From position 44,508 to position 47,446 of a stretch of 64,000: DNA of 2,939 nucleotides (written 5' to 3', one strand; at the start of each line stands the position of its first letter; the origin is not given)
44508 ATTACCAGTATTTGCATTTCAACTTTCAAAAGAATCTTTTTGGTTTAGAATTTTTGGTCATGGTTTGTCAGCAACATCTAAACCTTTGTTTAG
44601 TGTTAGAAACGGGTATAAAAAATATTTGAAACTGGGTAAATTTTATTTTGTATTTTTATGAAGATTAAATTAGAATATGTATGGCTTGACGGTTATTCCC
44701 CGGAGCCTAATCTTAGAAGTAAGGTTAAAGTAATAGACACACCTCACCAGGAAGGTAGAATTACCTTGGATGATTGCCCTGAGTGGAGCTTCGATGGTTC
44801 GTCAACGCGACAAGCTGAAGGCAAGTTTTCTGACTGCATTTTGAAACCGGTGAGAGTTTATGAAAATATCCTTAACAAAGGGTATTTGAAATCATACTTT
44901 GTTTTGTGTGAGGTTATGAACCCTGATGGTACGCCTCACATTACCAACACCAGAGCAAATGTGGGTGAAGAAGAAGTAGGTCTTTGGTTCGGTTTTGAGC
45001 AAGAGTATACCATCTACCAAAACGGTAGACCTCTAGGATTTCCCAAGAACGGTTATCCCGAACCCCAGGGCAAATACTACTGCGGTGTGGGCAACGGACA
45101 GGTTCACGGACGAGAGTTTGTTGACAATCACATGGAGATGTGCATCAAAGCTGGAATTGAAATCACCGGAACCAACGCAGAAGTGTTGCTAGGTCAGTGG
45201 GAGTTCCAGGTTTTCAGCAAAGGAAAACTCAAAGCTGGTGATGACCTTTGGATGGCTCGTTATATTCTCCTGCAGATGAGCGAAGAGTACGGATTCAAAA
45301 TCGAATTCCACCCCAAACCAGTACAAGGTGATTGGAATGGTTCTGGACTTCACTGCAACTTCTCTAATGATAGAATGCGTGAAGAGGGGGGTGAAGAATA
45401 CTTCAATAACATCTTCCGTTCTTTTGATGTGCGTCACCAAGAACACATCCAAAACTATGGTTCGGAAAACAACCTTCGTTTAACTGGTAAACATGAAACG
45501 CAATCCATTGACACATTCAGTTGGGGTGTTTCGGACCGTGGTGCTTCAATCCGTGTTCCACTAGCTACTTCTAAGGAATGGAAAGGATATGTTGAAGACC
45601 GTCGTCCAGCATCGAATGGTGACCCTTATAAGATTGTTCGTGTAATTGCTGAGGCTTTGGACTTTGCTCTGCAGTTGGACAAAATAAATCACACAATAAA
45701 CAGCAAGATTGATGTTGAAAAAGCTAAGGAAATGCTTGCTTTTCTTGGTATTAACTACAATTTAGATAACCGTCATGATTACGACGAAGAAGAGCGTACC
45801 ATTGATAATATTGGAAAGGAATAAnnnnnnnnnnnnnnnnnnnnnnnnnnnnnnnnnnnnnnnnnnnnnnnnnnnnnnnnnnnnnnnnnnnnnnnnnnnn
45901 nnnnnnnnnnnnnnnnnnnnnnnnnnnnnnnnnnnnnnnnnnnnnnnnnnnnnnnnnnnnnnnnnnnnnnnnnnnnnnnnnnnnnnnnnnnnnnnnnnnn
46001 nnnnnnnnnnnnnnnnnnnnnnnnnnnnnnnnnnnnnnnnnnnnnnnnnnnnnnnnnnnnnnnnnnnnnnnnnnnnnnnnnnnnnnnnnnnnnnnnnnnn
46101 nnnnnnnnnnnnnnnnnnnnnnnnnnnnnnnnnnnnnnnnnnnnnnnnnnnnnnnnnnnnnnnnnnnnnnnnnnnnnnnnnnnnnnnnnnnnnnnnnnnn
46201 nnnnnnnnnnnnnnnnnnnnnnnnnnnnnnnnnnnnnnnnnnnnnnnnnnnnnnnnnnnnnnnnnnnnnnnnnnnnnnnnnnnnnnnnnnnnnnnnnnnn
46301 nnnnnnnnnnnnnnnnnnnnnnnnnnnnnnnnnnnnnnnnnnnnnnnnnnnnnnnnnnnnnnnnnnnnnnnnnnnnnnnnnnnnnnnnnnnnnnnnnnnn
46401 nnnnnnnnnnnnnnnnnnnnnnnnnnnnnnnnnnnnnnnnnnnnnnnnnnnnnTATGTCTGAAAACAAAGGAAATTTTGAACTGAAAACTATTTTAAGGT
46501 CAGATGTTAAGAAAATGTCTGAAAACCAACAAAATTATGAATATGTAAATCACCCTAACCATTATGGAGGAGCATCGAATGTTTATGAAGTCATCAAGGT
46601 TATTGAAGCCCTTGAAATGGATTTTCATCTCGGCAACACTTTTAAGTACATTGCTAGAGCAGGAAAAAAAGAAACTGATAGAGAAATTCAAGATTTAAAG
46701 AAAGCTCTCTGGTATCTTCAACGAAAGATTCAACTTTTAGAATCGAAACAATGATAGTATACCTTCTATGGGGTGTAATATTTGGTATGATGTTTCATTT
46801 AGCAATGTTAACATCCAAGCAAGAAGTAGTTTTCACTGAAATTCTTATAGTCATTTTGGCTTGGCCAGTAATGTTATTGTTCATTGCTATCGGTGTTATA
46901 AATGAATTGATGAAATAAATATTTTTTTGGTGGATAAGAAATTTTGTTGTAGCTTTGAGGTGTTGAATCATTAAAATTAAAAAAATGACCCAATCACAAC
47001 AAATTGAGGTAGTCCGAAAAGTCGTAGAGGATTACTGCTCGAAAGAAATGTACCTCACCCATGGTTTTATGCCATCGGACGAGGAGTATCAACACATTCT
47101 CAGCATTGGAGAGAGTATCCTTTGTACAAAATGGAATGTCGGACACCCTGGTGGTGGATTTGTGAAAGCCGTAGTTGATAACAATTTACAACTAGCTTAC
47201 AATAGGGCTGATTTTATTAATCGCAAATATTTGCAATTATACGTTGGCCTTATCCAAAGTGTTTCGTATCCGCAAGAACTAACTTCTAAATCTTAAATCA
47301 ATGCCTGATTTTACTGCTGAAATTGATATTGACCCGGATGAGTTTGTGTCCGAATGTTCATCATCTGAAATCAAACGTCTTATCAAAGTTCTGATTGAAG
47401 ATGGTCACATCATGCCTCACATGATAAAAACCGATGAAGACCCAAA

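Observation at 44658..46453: Eukaryote-like type II glutamine synthetase paired with a spermidine-synthase-like protein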

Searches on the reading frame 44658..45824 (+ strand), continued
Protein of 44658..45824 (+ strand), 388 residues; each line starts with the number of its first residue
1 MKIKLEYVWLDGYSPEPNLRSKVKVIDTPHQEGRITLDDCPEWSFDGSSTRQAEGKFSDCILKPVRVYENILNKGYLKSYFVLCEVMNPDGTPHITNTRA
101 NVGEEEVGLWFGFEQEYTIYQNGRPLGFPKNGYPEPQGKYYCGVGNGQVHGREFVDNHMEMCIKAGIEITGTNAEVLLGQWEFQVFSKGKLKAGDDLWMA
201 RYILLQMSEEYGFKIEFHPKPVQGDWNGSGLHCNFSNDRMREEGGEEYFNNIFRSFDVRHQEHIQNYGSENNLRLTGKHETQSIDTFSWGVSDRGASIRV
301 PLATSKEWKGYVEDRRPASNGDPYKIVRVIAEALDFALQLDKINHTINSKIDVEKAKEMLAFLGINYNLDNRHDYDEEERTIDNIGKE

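Call 80: search_solved_structures(query=window:44658-45824:+, max_evalue=1e-85, show_alignments=5)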
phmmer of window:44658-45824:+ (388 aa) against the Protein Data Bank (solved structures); distinct sequences matched with E-value up to 1e-85: 16.
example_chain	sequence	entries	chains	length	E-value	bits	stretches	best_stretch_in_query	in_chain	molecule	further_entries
3fky_A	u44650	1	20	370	4.4e-101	342.6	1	3-337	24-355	Glutamine synthetase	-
4bax_A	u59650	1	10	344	6.8e-98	332.1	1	2-338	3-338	GLUTAMINE SYNTHETASE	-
4is4_A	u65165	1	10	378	1.2e-95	324.7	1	2-333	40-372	Glutamine synthetase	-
7v4i_J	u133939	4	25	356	1.4e-93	317.9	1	2-332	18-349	Glutamine synthetase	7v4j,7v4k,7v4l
2d3a_A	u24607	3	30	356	2.9e-92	313.6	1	2-333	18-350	glutamine synthetase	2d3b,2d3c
7v4h_J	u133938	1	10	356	1e-91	311.8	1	2-333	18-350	Glutamine synthetase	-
7cpr_A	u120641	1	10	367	5.2e-91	309.4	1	4-332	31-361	Glutamine synthetase 2 cytoplasmic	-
9wp6_A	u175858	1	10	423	1.3e-90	308.1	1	2-333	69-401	Glutamine synthetase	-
9otp_A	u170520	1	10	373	5.6e-87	296.1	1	2-330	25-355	Glutamine synthetase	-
2uu7_A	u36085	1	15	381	6.3e-87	296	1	2-330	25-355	GLUTAMINE SYNTHETASE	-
7evt_A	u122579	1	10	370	7.1e-87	295.8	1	2-330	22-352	Glutamine synthetase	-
8dnu_A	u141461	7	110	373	7.3e-87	295.8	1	2-330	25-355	Glutamine synthetase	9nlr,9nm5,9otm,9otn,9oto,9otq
8xlj_A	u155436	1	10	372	7.7e-87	295.7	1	2-331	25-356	Glutamine synthetase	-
9c28_A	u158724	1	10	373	7.8e-87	295.7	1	2-331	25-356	Glutamine synthetase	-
2ojw_A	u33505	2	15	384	8.2e-87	295.6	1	2-330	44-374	Glutamine synthetase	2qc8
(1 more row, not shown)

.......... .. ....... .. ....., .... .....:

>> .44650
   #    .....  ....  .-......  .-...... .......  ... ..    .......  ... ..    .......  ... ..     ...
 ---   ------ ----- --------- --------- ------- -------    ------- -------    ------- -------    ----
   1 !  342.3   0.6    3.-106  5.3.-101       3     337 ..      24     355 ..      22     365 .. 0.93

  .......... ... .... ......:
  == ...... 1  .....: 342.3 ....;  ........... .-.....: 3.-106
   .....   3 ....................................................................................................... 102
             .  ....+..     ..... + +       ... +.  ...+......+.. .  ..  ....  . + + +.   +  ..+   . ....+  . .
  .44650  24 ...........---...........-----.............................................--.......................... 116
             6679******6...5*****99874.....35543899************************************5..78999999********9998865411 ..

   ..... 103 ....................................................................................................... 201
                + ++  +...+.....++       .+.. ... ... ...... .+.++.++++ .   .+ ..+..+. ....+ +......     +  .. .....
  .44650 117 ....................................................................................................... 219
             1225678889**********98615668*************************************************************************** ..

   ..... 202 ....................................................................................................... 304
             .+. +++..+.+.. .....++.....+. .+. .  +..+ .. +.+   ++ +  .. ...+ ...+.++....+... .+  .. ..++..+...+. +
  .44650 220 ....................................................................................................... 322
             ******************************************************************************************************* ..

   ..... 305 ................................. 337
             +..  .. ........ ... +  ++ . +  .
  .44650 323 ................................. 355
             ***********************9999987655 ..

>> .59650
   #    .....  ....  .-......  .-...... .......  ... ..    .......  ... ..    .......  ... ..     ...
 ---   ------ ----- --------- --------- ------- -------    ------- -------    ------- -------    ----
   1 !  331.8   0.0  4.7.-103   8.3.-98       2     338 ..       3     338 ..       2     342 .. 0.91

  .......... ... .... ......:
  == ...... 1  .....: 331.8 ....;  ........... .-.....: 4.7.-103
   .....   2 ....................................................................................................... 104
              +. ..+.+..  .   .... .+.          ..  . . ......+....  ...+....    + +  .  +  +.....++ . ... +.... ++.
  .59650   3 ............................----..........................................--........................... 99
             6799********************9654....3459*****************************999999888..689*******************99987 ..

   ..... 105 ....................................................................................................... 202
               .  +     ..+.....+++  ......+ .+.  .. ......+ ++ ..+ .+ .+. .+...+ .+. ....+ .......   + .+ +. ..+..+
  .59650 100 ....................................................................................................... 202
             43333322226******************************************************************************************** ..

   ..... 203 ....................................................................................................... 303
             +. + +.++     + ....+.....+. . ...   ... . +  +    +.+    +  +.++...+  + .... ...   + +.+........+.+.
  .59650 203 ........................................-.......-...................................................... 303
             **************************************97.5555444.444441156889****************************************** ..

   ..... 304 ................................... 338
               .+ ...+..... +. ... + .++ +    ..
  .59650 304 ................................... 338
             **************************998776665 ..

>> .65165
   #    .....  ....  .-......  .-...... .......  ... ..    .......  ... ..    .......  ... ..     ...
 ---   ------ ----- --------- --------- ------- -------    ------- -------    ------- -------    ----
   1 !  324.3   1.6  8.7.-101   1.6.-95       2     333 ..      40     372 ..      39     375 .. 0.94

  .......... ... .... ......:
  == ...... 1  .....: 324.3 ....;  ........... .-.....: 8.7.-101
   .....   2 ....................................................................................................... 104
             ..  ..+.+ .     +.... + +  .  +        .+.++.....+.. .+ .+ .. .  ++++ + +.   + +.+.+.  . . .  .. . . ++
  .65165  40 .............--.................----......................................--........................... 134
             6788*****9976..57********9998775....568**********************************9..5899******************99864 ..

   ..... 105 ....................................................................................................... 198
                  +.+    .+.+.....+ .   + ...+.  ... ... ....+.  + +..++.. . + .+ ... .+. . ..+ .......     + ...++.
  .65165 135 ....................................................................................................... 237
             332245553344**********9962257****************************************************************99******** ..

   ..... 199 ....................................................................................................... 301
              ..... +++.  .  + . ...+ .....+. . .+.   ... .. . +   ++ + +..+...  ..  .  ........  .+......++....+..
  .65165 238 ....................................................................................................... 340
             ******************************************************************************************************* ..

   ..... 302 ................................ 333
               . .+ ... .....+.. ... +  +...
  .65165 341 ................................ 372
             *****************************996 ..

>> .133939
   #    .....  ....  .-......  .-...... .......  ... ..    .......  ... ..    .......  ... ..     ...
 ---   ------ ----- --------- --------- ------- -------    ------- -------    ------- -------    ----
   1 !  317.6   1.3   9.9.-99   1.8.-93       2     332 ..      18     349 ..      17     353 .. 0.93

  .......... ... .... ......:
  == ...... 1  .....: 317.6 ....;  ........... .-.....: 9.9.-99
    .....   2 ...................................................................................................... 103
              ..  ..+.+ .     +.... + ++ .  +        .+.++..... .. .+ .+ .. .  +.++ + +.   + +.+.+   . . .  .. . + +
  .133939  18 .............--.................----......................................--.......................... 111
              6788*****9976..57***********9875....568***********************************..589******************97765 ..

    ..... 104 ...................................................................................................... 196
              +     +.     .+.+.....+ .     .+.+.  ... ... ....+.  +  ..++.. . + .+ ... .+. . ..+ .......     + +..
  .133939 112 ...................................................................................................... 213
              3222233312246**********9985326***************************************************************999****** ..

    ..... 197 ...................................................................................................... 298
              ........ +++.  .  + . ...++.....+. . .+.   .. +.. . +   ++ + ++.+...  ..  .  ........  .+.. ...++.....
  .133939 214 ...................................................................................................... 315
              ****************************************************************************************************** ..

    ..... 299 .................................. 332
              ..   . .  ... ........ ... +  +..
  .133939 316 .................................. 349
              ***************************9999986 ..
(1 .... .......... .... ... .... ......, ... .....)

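Call 89: predict_structure(alignment_id=A6)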
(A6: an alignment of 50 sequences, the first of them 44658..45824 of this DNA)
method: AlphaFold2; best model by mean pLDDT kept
length: 388 residues; sequences in the alignment: 50
mean_pLDDT: 71.1   pTM: 0.75
mean pLDDT of the five models: 71.1, 71.0, 70.8, 70.7, 68.3
residues with pLDDT >= 90: 78; 70-90: 152; 50-70: 77; < 50: 81
segments of 3 or more residues with pLDDT < 50: 14-16, 49-54, 135-145, 221-227, 273-304, 362-375, 386-388
pLDDT, mean of each block of 10 residues (from residue 1): 91 60 87 86 67 59 94 93 91 87 84 86 75 50 53 86 89 65 87 93 93 82 48 83 80 74 74 38 29 36 55 66 88 85 64 53 43 47 47
secondary structure, 60 per line:
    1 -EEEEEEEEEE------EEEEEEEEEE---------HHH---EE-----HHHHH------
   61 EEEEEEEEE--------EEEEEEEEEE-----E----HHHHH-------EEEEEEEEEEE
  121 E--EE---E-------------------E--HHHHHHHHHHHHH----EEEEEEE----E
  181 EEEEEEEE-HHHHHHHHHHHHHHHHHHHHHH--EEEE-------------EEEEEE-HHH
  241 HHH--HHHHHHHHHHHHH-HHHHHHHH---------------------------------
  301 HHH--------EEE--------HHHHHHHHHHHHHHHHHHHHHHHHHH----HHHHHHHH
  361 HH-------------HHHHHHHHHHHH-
elements in order: E2-11 E18-27 H50-54 E61-69 E78-87 H98-102 E110-121 H152-164 E169-175 E180-188 H190-211 E214-217 E231-236 H238-243 H246-258 H260-267 E312-314 H323-348 H353-362 H376-387

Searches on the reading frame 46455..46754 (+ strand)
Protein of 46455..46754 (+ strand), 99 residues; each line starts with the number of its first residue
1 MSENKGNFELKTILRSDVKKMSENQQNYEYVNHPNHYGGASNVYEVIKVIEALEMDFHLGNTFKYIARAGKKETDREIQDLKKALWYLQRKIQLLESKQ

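Call 3: search_protein_families(library=pfam, proteins=[window:46455-46754:+], max_evalue=0.01)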
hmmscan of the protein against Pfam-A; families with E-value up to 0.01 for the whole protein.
window:46455-46754:+ (99 aa): 1 family
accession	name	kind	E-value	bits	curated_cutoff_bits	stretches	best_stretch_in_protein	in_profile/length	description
PF11753.13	DUF3310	-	1.7e-15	57.2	24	1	31-89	1-60/60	Protein of unknwon function (DUF3310)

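Call 5: search_protein_families(library=phrogs, proteins=[window:46455-46754:+], max_evalue=0.001)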
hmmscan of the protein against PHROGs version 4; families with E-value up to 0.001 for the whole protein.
window:46455-46754:+ (99 aa): 23 families
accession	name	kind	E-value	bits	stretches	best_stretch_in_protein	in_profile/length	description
phrog_4897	-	other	3.2e-24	87.1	1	19-98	103-183/186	kinase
phrog_236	-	other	2.6e-22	81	1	15-98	225-308/431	nucleotide kinase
phrog_4943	-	unknown function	2.1e-20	74.9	1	13-97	74-161/166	-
phrog_11324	-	other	1e-17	66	1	25-97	5-73/139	nucleotide kinase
phrog_1689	-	other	4.1e-16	60.6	1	19-98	156-237/243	nucleotide kinase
phrog_4472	-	other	4.6e-15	56.4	1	23-98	6-80/100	nucleotide kinase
phrog_26005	-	unknown function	7.9e-15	56.1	1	12-94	226-305/310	-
phrog_11450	-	unknown function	2.5e-14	54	1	22-96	317-389/394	-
phrog_25460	-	unknown function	2.9e-13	50.8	1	22-97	68-142/144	-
phrog_5839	-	unknown function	9.3e-12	46.1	1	27-94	4-66/128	-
phrog_2387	-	other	2.8e-11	44.8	1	29-95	3-71/147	nucleotide kinase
phrog_2781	-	unknown function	5.3e-11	44.1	1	15-96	161-245/253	-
phrog_18538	-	unknown function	1.4e-10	42.4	1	29-93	3-69/159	-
phrog_13649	-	unknown function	2.4e-10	41.6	1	29-91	4-62/127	-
phrog_4824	-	unknown function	3.8e-09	37.6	1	33-92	8-60/128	-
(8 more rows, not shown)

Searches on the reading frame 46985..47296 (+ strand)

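Call 3: search_protein_families(library=pfam, proteins=[window:46985-47296:+], max_evalue=0.01)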
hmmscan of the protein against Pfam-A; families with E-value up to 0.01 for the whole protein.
window:46985-47296:+ (103 aa): 0 families

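Call 5: search_protein_families(library=phrogs, proteins=[window:46985-47296:+], max_evalue=0.001)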
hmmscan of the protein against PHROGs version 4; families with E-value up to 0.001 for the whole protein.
window:46985-47296:+ (103 aa): 1 family
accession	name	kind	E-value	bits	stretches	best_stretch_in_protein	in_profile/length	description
phrog_15266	-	unknown function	0.00042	21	1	52-88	79-115/132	-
